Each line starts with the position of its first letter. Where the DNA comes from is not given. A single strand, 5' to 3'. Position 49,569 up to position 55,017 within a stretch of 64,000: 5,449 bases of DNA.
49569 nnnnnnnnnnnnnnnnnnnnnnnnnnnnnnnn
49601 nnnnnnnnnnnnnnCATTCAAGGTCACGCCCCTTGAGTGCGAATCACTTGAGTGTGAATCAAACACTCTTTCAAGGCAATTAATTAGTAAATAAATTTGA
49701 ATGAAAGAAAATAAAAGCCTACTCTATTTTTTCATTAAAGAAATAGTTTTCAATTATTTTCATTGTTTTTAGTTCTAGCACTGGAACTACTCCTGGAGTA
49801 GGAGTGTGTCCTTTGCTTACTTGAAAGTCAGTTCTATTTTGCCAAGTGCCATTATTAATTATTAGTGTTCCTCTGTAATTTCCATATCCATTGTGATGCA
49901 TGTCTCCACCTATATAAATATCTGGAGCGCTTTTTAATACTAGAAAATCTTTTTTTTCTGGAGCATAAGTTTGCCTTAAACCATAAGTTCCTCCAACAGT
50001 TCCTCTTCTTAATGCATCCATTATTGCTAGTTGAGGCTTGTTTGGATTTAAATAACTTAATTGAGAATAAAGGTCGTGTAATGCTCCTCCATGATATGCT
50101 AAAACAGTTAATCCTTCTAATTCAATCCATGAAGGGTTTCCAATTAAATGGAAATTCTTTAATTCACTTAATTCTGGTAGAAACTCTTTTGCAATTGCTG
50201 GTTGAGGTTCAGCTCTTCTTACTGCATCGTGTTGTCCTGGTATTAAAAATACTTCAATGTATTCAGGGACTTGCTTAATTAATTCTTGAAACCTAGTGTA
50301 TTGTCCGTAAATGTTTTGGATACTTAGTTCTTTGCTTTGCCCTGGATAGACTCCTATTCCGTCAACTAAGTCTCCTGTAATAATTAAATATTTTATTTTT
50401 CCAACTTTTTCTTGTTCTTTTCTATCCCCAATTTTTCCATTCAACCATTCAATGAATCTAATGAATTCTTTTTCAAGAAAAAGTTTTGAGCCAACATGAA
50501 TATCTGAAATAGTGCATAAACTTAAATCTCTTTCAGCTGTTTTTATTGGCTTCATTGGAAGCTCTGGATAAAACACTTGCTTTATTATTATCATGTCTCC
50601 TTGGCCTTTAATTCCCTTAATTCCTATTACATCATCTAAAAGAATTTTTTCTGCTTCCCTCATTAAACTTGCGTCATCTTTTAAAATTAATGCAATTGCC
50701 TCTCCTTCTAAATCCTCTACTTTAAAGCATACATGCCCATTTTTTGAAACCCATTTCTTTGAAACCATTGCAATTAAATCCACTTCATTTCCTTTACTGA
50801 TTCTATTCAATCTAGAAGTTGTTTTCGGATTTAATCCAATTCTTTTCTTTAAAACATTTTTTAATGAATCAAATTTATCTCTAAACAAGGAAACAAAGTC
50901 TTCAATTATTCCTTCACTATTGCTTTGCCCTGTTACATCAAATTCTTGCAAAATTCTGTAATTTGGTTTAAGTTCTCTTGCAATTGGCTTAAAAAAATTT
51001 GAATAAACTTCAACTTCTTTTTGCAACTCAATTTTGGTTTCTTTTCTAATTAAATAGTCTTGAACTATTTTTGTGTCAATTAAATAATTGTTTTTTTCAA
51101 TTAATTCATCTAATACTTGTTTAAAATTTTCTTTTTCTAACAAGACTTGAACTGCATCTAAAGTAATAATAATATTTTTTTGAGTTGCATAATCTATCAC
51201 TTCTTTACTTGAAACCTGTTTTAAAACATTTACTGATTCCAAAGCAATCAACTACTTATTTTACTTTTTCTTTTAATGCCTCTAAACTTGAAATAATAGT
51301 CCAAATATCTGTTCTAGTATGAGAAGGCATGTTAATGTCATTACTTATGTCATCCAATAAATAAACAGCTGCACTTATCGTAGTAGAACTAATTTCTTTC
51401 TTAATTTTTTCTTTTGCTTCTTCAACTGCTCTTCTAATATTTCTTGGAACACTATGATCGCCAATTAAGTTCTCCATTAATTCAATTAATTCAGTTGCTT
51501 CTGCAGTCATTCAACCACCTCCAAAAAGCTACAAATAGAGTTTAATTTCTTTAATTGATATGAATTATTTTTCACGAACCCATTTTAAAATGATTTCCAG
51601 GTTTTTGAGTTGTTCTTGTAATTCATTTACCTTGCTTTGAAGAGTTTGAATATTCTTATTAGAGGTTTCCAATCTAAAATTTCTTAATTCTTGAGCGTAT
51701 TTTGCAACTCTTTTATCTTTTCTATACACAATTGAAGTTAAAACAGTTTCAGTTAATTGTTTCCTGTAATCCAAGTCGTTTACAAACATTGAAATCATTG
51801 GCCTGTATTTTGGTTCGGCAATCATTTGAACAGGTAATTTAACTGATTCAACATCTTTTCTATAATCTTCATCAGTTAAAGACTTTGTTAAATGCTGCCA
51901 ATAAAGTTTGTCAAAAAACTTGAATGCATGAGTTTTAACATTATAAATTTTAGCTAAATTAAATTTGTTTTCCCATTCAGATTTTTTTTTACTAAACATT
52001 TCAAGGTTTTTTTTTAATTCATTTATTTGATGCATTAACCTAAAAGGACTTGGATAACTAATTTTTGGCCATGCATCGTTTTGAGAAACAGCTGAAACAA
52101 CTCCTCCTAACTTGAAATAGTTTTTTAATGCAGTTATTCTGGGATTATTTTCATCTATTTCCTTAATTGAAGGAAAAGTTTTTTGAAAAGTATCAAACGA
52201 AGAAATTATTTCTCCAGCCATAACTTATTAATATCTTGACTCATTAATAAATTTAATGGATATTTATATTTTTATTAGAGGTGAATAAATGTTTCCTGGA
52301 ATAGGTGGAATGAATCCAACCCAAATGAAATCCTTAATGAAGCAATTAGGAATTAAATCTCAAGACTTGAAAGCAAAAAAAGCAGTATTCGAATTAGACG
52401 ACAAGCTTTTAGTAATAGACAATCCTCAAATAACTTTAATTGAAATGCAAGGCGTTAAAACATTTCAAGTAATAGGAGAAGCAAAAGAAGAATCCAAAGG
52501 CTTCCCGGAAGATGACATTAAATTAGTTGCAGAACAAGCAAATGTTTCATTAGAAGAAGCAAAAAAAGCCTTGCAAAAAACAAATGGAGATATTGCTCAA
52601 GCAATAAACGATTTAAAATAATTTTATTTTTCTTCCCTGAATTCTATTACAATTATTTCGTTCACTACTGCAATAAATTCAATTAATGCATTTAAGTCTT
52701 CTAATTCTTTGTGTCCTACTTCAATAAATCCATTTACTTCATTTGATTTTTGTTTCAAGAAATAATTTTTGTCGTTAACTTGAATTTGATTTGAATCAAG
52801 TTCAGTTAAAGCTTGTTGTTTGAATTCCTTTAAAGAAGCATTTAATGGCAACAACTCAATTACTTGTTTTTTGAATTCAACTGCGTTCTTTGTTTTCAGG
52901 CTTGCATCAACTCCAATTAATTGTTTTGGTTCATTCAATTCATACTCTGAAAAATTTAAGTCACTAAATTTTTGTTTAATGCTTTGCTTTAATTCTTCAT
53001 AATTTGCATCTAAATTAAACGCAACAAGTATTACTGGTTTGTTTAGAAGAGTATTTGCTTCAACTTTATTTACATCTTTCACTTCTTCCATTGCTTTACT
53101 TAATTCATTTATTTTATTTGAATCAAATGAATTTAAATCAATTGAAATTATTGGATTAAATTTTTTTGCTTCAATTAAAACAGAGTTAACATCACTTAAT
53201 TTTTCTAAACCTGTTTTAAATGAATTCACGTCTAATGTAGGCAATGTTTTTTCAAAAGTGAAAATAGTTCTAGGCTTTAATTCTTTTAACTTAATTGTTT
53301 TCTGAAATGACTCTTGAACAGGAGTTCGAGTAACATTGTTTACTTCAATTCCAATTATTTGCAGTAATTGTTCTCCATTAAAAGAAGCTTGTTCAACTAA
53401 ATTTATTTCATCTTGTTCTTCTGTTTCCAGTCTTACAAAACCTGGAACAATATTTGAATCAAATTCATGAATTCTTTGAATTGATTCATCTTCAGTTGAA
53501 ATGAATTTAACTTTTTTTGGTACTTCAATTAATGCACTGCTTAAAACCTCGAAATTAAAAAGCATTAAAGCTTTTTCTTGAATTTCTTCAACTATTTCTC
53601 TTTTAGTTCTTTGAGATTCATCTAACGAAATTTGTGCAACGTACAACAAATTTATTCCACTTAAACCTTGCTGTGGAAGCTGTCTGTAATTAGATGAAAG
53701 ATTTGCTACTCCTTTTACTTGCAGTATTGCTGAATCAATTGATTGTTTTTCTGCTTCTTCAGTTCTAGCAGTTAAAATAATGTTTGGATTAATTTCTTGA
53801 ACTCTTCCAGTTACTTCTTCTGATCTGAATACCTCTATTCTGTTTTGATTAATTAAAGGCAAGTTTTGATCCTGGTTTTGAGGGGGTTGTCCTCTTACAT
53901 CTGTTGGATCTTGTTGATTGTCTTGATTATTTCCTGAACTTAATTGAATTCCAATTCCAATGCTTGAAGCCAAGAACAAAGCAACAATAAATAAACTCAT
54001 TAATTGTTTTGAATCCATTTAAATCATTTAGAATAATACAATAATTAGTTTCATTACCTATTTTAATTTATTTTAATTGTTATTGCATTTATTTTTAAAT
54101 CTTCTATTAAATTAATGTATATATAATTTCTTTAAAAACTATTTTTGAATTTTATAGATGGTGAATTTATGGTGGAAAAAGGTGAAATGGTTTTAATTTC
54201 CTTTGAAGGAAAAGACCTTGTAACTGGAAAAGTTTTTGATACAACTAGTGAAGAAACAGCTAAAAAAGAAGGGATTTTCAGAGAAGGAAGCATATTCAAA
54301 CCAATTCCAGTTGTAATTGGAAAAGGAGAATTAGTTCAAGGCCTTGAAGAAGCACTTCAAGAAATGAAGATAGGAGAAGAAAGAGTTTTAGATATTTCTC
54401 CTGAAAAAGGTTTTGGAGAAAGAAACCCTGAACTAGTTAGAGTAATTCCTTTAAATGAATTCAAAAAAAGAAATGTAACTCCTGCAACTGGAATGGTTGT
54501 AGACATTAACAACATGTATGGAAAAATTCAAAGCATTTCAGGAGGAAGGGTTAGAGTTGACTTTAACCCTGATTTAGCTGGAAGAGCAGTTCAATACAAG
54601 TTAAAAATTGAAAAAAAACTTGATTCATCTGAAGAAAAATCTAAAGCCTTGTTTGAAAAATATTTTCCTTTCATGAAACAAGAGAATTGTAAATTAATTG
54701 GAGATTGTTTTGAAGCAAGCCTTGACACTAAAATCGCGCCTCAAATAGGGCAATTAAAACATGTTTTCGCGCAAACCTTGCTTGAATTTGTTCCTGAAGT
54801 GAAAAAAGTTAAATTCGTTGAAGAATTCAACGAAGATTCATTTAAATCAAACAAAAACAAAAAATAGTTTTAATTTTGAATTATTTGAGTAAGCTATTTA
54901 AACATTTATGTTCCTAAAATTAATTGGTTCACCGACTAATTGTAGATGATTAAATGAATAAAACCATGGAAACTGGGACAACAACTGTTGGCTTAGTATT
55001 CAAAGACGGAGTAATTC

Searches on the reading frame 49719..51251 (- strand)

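Call 58: search_protein_families(library=pfam, proteins=[window:49719-51251:-], max_evalue=0.001)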
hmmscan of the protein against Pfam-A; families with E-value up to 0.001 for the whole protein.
window:49719-51251:- (510 aa): 2 families
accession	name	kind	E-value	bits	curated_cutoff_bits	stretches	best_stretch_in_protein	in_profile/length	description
PF04042.21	DNA_pol_E_B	-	2.8e-13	50.2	29.1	1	282-451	28-204/210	DNA polymerase alpha/epsilon subunit B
PF00149.33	Metallophos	-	1.1e-10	42.7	21.5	1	248-453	6-190/191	Calcineurin-like phosphoesterase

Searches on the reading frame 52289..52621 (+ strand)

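Call 58: search_protein_families(library=pfam, proteins=[window:52289-52621:+], max_evalue=0.001)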
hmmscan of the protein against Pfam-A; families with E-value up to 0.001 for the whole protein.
window:52289-52621:+ (110 aa): 2 families
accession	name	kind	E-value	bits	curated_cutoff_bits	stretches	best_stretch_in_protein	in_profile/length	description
PF01849.23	NAC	-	2.6e-12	46.9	21.3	1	10-68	1-57/57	NAC domain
PF19026.7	UBA_HYPK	-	1.3e-06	28.1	27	1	74-108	5-39/41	HYPK UBA domain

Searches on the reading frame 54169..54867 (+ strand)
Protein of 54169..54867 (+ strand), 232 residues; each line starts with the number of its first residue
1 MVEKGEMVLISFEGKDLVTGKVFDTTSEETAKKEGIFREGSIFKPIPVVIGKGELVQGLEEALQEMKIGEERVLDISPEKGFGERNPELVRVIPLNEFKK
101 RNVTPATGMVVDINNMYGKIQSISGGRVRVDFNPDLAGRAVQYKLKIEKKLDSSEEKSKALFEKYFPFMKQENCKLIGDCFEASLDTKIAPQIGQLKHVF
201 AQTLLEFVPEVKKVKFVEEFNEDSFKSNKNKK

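Call 69: search_protein_families(library=pfam, proteins=[window:54169-54867:+], max_evalue=0.01)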
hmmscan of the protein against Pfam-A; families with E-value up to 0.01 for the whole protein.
window:54169-54867:+ (232 aa): 3 families
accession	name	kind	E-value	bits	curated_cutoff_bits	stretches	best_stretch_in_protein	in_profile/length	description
PF22199.2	FKBP26_IF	-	1.7e-19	69.9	27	1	91-136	1-46/46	FKBP26, IF domain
PF00254.34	FKBP_C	-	2.5e-12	47.4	21.1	1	2-87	5-76/94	FKBP-type peptidyl-prolyl cis-trans isomerase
PF18046.7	FKBP26_C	-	3.3e-05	24.4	27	1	155-220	2-71/72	FKBP26_C-terminal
